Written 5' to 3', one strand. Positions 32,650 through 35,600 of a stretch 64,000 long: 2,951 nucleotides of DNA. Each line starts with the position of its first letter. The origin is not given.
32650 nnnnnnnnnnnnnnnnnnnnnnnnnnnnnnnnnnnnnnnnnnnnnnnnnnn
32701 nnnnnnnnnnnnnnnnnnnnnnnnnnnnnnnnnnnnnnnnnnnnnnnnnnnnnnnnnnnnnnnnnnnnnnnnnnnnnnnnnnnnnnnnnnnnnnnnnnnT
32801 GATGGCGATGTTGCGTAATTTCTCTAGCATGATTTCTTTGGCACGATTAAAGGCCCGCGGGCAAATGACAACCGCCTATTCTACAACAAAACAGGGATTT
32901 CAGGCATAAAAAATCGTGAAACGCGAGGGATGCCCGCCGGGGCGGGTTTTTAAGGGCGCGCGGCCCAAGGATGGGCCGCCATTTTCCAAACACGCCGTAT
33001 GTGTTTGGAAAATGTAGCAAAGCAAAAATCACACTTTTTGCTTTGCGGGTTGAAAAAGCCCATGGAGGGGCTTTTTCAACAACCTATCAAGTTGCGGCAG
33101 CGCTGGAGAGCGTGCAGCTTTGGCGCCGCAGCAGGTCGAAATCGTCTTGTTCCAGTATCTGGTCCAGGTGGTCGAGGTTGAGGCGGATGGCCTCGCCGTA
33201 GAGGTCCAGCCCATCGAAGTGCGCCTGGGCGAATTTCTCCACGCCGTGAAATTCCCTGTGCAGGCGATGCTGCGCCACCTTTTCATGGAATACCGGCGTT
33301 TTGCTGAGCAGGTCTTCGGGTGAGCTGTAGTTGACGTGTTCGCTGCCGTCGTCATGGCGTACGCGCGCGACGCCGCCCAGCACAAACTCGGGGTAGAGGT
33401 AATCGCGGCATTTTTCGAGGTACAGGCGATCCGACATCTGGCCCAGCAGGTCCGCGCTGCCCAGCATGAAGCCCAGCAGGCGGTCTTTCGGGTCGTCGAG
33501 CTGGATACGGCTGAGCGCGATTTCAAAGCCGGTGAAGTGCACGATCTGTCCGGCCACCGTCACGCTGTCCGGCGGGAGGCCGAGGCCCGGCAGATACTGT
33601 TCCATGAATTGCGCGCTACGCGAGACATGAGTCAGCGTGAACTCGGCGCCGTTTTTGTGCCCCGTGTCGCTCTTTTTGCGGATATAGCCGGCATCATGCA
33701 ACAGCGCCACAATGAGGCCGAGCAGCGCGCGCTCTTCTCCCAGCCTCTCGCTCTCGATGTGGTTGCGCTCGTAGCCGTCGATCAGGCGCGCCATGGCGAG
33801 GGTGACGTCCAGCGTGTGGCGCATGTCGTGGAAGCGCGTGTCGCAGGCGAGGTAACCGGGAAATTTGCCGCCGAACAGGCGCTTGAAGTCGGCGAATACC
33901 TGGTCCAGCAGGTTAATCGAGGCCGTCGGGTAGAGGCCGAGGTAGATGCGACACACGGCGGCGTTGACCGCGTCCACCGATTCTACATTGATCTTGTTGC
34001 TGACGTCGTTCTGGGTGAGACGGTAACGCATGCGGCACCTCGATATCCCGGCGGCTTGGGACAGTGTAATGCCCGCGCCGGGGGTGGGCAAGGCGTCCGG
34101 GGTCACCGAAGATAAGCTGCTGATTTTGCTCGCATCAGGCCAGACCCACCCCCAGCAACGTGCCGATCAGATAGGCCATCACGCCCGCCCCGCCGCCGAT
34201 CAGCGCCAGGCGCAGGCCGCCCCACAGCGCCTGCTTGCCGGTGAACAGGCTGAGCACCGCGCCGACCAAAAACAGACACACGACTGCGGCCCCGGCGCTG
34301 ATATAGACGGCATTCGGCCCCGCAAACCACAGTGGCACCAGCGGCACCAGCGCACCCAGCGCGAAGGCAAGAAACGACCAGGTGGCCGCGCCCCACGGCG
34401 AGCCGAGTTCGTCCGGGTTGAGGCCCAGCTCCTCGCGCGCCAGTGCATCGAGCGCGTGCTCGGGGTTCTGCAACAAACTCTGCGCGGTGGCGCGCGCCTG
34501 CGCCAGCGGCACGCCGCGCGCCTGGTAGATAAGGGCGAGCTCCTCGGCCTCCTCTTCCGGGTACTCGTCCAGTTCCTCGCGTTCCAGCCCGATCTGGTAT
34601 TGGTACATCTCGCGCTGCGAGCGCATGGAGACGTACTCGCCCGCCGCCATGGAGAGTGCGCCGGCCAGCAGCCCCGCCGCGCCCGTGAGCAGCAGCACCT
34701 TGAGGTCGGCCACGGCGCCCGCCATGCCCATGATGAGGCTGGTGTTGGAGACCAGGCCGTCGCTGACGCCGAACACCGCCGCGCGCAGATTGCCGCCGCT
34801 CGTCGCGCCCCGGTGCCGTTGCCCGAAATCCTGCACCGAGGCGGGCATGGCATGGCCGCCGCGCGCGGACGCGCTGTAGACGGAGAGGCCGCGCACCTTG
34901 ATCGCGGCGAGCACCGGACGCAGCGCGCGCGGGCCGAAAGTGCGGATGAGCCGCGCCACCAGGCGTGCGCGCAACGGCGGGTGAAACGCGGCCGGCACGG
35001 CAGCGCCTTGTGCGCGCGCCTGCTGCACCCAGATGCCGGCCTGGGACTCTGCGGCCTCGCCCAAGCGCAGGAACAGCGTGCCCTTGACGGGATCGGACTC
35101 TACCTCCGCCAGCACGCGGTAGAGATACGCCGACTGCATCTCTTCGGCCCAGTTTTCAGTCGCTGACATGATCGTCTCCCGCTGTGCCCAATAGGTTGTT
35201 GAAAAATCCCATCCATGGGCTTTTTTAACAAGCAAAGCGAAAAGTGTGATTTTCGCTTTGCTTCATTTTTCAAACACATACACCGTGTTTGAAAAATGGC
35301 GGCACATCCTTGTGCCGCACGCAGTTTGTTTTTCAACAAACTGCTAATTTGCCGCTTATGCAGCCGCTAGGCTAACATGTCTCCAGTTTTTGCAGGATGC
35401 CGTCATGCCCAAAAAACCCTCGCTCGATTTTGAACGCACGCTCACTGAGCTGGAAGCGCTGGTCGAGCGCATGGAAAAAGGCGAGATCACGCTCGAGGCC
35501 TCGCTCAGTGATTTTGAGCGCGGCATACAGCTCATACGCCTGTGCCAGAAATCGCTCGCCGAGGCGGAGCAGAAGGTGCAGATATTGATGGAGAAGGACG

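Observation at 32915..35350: Two inverted ~130-bp AT-rich multi-hairpin repeats flank a 2.3-kb cassette (HD-domain protein + MbfA-like ferritin-VIT1 iron exporter) between typA and xseB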

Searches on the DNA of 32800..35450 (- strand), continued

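Call 53: search_with_rna_model(model_id=R1, sources=[window, L002, L004, L005, L007, L008, L009, L010, L011, L012, L014, L015, L016, L017, L019, L020, L021, L022, L023, L024, L025, L027, L028, L030, L032, L033, L034, L035, L036, L037, L038, L039, L040, L041, L042, L046, L047, L048, L049, L050, L051, L052, L053, L054, L055, L056, L057, L058, L059, L060, L061, L062, L063, L064, L065, L066, L067, L068, L069, L070, L071, L072], max_evalue=1e-10, make_alignment=true)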
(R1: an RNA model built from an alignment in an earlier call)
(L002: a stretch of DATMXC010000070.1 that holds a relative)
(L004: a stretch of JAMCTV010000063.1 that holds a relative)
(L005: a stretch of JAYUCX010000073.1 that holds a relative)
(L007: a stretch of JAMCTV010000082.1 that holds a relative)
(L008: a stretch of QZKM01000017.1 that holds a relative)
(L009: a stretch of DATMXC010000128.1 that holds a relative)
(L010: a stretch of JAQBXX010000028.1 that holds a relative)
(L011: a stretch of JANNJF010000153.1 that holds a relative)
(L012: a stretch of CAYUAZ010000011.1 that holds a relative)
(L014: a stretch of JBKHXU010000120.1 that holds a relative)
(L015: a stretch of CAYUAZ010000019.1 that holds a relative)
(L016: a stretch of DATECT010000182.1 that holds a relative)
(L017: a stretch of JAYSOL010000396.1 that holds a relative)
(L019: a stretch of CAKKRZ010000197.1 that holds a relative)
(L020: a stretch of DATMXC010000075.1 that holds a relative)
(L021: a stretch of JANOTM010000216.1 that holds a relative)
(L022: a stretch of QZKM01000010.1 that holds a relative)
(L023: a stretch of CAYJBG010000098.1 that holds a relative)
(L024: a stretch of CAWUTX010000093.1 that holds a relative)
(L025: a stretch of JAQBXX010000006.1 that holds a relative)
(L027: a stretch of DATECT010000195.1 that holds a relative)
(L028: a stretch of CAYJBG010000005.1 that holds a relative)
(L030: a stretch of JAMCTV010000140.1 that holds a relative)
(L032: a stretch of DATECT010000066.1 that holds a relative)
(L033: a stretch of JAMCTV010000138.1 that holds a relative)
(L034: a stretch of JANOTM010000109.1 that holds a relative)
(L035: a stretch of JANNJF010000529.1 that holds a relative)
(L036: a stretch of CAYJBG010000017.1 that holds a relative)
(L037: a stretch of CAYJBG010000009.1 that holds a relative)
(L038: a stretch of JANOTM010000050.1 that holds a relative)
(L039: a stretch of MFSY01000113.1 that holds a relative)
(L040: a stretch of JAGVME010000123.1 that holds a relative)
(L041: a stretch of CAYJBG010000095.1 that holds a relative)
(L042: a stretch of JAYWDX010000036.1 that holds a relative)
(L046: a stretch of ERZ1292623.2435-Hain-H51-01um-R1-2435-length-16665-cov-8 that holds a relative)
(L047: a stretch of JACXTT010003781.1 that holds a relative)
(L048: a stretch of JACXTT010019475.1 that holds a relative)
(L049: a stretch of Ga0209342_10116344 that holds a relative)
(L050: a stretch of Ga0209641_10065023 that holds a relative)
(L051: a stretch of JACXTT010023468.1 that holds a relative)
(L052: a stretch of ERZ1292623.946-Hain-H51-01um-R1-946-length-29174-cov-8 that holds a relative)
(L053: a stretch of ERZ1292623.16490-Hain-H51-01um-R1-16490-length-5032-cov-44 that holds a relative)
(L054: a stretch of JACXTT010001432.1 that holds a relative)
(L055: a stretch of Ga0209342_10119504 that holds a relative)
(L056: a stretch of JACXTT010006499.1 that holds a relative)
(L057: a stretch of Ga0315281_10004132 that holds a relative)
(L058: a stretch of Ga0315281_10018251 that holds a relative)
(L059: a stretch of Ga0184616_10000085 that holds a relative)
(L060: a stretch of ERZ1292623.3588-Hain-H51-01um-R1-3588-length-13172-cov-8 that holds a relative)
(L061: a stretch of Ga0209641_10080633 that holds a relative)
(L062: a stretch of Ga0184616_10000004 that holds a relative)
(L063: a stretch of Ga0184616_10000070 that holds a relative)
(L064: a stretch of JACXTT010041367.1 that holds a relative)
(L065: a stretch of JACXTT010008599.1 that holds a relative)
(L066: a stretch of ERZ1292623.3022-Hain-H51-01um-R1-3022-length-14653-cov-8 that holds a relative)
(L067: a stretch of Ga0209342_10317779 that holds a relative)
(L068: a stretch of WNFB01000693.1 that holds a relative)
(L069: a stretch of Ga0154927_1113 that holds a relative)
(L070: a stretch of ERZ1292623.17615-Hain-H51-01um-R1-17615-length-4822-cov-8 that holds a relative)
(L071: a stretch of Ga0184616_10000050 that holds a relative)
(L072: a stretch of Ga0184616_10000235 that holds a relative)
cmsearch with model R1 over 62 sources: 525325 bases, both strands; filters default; matches with E-value up to 1e-10: 74.
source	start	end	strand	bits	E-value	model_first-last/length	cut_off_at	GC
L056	4823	4982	+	192.8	5.9e-56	1-160/160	no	0.44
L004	3038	3197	+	188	1.6e-54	1-160/160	no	0.46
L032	386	545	-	187.2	2.8e-54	1-160/160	no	0.44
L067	750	909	+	187.2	2.8e-54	1-160/160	no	0.44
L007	7789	7948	+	187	3.2e-54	1-160/160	no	0.46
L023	3917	4075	-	186.9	3.4e-54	1-160/160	no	0.44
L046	4350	4508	-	186.9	3.4e-54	1-160/160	no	0.44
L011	79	238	+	186.6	4.2e-54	1-160/160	no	0.46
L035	2792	2951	-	185.8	7.8e-54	1-160/160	no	0.49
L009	145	304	+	183.4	4.1e-53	1-160/160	no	0.46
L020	3695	3854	-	182.6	6.9e-53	1-160/160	no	0.44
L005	314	473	+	182.5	7.6e-53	1-160/160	no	0.46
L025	4881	5040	+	181.6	1.4e-52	1-160/160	no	0.46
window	35188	35347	-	180.9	2.3e-52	1-160/160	no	0.4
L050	47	207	-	180.8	2.5e-52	1-160/160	no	0.44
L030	5870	6029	+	180.6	2.7e-52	1-160/160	no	0.47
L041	2551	2709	-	177.9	1.8e-51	1-160/160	no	0.43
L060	2507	2665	+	177.9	1.8e-51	1-160/160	no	0.43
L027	2761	2920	+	177.1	3.3e-51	1-160/160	no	0.46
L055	1673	1832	-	177.1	3.3e-51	1-160/160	no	0.46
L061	1174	1333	+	177.1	3.3e-51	1-160/160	no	0.46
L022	7499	7658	-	175.3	1.1e-50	1-160/160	no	0.47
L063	80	239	+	174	2.7e-50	1-160/160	no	0.44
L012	185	345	-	172.7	6.8e-50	1-160/160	no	0.44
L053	3404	3563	+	169.5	6.4e-49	1-160/160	no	0.47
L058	3785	3943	+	166.5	5.4e-48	1-160/160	no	0.48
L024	4810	4969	-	165.5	1.1e-47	1-160/160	no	0.4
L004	375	551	+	165.3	1.2e-47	1-160/160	no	0.49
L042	735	906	+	160.6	3.2e-46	1-160/160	no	0.45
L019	1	154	+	159.9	5.4e-46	7-160/160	5'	0.47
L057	10607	10850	+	159.5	7.1e-46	1-160/160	no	0.5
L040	5584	5741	-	153.5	4.6e-44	1-160/160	no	0.43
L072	2872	3034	-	152.2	1.1e-43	1-160/160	no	0.46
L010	7580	7730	-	147.5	3.1e-42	1-160/160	no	0.47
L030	2683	2841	-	145.7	1e-41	1-160/160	no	0.35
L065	14006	14125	-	143.8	3.9e-41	41-160/160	5'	0.41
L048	1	120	+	143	6.9e-41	41-160/160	5'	0.4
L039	2042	2210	-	141.3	2.2e-40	1-160/160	no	0.47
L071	1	142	-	141.1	2.6e-40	1-141/160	3'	0.49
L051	3619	3842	+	138.5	1.6e-39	1-160/160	no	0.52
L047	13961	14083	+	136.6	6e-39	1-123/160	3'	0.45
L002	2539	2749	-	136.2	7.7e-39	1-160/160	no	0.52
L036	6839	7100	+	134.4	2.7e-38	1-160/160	no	0.53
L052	4182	4443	+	134.4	2.7e-38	1-160/160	no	0.53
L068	9400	9625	-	132.7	8.8e-38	1-160/160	no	0.52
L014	1273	1425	-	131.2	2.6e-37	1-160/160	no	0.48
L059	6245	6456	-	131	3e-37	1-160/160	no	0.53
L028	620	845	-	128.7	1.5e-36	1-160/160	no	0.51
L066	13403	13628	+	128.6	1.6e-36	1-160/160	no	0.5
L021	6944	7132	-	127.9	2.6e-36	1-160/160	no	0.51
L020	2072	2230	-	127.7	2.9e-36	1-160/160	no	0.43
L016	1454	1664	-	127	4.7e-36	1-160/160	no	0.54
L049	297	507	+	127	4.7e-36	1-160/160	no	0.54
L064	2348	2557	-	126.3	8.1e-36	1-160/160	no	0.52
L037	247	413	+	123.3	6.3e-35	1-160/160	no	0.5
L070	1039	1205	+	123.3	6.3e-35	1-160/160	no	0.5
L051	3046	3203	+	123.2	6.7e-35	1-160/160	no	0.42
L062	5003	5147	-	122.5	1.1e-34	1-160/160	no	0.54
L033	292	465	-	121.5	2.2e-34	1-160/160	no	0.46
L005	1461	1622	-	120.2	5.3e-34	1-160/160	no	0.49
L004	2489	2647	+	118.6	1.7e-33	1-160/160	no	0.48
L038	6461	6649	+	117.1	4.8e-33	1-160/160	no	0.49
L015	4667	4877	-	114.7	2.5e-32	1-160/160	no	0.55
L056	2992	3147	+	114.3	3.2e-32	1-160/160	no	0.46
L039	6628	6774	+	107.4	4.2e-30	1-160/160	no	0.5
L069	2399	2545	+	107.4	4.2e-30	1-160/160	no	0.5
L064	2695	2827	-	93.4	6.9e-26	1-160/160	no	0.44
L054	3168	3323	+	92.5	1.3e-25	1-160/160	no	0.44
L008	7756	7853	+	89.6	1e-24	1-160/160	no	0.56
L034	1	132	-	83.6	6.6e-23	1-123/160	3'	0.48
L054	5168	5286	+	54.3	4.8e-14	1-102/160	3'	0.54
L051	1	121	-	49.9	1.1e-12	1-106/160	3'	0.46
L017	1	96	-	45.9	1.8e-11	1-103/160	3'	0.42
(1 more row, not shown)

Alignment A6: 74 matches aligned to the model, 377 columns, each read 5' to 3' on its own strand. Consensus structure (alignment columns), stored with it:
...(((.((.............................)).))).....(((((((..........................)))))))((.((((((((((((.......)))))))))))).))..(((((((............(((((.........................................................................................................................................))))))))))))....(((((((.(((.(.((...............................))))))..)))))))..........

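Call 74: search_dna_similar(query=window:35188-35347:-, collection=plasmids, mode=distant, max_rows=10)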
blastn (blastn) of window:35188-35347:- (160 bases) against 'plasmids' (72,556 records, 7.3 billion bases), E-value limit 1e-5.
No match.

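Call 75: search_dna_similar(query=window:35188-35347:-, collection=phages, mode=distant, max_rows=10)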
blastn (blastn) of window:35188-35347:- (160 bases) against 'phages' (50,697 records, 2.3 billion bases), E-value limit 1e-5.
No match.
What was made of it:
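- Tried and rejected: blastn of arm B found no match in the plasmid or phage collections (calls 74, 75).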
